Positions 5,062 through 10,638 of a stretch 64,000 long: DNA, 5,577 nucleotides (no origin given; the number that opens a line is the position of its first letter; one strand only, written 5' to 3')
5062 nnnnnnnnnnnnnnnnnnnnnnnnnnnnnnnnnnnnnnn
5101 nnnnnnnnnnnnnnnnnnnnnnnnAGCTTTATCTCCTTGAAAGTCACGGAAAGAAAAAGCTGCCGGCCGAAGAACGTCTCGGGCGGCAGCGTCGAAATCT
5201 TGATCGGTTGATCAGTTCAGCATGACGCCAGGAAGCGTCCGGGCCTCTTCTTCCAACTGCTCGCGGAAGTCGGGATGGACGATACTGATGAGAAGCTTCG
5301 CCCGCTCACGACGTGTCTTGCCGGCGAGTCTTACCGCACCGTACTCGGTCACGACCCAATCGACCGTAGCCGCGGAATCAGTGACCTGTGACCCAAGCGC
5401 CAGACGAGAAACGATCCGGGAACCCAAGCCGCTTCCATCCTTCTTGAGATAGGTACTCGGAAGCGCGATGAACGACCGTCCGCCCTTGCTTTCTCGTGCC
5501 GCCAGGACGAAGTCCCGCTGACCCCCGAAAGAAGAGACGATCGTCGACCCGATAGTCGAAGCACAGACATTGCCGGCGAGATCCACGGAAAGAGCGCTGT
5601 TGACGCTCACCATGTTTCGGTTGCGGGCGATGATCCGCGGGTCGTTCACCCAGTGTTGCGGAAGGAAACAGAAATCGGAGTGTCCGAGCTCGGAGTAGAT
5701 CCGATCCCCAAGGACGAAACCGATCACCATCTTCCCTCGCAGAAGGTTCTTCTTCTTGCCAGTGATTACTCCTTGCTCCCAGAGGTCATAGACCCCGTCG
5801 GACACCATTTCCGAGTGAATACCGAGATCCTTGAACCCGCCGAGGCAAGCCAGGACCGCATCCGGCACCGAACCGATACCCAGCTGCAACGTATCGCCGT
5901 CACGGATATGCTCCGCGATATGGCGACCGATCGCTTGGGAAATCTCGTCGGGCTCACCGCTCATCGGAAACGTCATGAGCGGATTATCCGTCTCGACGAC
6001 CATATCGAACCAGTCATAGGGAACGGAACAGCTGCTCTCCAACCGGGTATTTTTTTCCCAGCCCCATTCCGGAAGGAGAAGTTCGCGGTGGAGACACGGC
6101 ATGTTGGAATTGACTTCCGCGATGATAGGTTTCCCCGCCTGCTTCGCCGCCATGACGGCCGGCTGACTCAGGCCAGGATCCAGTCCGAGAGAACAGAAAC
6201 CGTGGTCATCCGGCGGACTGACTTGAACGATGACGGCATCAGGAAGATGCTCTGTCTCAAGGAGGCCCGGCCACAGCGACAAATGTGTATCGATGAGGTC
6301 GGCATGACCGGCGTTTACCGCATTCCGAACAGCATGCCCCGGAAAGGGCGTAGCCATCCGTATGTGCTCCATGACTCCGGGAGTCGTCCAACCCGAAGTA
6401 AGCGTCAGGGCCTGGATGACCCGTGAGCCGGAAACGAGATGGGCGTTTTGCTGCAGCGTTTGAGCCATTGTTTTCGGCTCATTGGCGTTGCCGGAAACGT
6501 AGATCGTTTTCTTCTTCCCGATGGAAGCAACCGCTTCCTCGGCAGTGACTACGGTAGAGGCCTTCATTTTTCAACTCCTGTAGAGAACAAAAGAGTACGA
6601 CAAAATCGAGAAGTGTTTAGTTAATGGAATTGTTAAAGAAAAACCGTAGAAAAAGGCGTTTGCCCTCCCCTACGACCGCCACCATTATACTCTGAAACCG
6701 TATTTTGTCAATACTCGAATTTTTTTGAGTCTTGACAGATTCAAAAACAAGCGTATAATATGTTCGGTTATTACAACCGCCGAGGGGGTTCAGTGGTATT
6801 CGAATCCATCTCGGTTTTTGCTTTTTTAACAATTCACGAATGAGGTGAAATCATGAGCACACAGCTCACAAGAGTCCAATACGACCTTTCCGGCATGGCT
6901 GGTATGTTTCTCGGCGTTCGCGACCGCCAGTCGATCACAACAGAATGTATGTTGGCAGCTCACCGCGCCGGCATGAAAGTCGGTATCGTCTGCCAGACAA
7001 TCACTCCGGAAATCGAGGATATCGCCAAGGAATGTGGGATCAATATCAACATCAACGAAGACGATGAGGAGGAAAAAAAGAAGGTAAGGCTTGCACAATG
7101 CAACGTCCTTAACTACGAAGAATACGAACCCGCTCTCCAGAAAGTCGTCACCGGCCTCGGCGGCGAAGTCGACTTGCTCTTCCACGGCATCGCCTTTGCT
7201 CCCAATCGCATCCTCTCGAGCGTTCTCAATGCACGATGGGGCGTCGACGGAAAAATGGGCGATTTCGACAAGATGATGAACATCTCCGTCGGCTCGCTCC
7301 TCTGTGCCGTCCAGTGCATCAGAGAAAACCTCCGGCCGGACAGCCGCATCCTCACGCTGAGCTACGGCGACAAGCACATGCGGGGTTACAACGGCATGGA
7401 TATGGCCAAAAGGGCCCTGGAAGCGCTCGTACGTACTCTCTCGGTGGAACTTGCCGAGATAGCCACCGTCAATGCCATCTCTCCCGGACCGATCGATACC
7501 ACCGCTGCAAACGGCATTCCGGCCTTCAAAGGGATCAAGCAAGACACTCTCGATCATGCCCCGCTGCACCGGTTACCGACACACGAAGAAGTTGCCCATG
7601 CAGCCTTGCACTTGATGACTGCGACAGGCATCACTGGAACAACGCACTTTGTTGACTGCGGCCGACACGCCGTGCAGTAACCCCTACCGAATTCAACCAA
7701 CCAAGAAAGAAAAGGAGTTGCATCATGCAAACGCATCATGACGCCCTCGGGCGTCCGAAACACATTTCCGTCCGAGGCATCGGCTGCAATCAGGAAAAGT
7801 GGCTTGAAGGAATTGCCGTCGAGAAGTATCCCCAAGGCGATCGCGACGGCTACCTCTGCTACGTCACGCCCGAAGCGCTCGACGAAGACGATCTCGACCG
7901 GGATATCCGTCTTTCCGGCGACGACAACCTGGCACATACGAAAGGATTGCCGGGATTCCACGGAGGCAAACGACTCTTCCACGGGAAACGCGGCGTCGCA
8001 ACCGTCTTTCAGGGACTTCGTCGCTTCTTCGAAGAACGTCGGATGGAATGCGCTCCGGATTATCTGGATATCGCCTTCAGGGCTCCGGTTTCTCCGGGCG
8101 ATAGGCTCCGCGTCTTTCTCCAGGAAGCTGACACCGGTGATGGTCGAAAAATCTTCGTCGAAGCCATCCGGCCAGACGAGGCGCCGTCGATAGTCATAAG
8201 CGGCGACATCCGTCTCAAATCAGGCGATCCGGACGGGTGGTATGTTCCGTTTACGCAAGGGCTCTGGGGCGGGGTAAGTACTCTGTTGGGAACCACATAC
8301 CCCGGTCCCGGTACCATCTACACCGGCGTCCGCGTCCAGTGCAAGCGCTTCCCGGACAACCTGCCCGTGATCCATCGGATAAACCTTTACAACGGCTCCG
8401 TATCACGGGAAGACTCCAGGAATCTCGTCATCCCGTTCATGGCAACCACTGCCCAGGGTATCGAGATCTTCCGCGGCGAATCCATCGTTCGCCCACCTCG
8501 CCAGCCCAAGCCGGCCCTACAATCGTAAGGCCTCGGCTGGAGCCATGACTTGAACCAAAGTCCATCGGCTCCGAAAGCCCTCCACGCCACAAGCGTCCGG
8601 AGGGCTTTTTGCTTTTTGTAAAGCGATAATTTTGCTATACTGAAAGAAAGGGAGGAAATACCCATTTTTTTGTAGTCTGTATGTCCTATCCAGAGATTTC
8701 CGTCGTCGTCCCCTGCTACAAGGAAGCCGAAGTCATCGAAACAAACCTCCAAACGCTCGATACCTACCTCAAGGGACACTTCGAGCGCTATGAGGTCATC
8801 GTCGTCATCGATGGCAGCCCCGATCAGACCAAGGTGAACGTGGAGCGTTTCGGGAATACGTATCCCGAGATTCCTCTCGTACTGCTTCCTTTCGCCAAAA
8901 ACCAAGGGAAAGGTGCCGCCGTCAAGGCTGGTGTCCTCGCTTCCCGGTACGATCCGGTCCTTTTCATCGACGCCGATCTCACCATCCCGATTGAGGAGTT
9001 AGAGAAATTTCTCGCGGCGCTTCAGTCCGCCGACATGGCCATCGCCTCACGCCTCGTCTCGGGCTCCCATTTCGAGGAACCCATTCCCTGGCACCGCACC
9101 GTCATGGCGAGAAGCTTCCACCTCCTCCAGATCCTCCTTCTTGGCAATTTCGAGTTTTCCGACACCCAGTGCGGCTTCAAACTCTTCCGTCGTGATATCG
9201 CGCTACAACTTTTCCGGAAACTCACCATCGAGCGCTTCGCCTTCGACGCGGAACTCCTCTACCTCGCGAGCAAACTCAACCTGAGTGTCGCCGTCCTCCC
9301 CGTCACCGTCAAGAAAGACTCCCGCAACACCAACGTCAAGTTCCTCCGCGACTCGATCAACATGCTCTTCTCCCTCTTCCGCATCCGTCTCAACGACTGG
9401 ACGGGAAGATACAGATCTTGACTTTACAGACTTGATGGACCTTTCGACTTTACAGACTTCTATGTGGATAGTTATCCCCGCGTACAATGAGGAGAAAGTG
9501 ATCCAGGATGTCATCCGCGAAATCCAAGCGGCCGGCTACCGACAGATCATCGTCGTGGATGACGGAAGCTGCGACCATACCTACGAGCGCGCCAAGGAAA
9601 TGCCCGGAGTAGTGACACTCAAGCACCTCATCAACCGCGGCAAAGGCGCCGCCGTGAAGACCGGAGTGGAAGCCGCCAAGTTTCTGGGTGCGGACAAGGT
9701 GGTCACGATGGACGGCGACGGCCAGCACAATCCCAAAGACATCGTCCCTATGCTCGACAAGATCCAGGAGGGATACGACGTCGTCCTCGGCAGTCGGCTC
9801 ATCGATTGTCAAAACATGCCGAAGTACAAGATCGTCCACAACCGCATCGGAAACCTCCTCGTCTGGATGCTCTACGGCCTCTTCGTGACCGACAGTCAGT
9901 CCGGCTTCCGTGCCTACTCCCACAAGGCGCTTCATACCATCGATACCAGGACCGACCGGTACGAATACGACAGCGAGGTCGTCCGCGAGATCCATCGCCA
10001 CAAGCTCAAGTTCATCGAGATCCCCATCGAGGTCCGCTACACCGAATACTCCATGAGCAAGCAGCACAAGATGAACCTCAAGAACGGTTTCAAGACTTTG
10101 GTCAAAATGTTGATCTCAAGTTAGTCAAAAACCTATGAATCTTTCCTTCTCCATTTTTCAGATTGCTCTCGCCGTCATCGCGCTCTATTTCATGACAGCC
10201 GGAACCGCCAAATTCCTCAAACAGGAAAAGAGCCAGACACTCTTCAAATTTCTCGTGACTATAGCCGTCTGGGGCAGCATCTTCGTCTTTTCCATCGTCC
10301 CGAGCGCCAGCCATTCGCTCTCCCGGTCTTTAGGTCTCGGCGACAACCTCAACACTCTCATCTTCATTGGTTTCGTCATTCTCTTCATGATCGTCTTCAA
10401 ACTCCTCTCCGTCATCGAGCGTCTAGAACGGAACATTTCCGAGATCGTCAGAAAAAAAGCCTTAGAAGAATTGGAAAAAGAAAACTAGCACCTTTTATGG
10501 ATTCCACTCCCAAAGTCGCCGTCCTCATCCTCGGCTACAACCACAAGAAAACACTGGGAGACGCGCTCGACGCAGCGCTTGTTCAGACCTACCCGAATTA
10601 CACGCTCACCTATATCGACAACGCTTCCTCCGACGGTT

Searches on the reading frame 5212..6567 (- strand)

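Call 8: search_protein_families(library=pfam, proteins=[window:5212-6567:-], max_evalue=0.001)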
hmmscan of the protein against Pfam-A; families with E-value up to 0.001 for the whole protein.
window:5212-6567:- (451 aa): 2 families
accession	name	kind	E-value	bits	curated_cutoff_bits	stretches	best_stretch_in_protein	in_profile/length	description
PF13336.12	AcetylCoA_hyd_C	-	1.8e-49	168.1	23.7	1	296-442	12-154/154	Acetyl-CoA hydrolase/transferase C-terminal domain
PF02550.21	AcetylCoA_hydro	-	2.7e-09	37.8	24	1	7-160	10-172/198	Acetyl-CoA hydrolase/transferase N-terminal domain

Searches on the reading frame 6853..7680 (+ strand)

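Call 8: search_protein_families(library=pfam, proteins=[window:6853-7680:+], max_evalue=0.001)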
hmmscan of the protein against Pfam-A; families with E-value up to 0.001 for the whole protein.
window:6853-7680:+ (275 aa): 2 families
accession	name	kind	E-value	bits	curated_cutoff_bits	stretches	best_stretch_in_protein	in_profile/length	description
PF13561.12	adh_short_C2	-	2.8e-39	135.6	27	1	21-272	1-236/236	Enoyl-(Acyl carrier protein) reductase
PF00106.31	adh_short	-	1e-08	35.4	26.6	1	28-220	12-188/195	short chain dehydrogenase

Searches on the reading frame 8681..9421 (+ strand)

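Call 8: search_protein_families(library=pfam, proteins=[window:8681-9421:+], max_evalue=0.001)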
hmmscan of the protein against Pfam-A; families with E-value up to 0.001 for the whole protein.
window:8681-9421:+ (246 aa): 3 families
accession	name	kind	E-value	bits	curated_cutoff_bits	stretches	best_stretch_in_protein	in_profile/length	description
PF00535.33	Glycos_transf_2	-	1.8e-23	83.8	23.3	1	7-175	1-165/168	Glycosyl transferase family 2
PF13641.12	Glyco_tranf_2_3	-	2.7e-12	47.7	27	1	4-217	1-215/230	Glycosyltransferase like family 2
PF10111.15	Glyco_tranf_2_2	-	2e-05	24.7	27.3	1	7-119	1-111/276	Glycosyltransferase like family 2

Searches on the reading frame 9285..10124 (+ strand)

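Call 8: search_protein_families(library=pfam, proteins=[window:9285-10124:+], max_evalue=0.001)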
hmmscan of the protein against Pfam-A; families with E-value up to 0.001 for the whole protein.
window:9285-10124:+ (279 aa): 3 families
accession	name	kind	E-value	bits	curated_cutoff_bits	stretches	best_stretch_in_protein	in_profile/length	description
PF00535.33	Glycos_transf_2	-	2.8e-24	86.4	23.3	1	62-217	2-165/168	Glycosyl transferase family 2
PF13641.12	Glyco_tranf_2_3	-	1e-05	26.1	27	1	62-146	5-97/230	Glycosyltransferase like family 2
PF13704.12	Glyco_tranf_2_4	-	3.3e-05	24.7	27.5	1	68-113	2-47/98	Glycosyl transferase family 2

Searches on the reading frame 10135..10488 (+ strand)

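Call 8: search_protein_families(library=pfam, proteins=[window:10135-10488:+], max_evalue=0.001)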
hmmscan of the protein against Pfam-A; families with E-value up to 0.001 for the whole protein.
window:10135-10488:+ (117 aa): 1 family
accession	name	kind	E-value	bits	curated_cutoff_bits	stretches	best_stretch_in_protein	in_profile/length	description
PF10066.14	DUF2304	-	2.1e-16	60.5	25.5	1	8-112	2-104/106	Uncharacterized conserved protein (DUF2304)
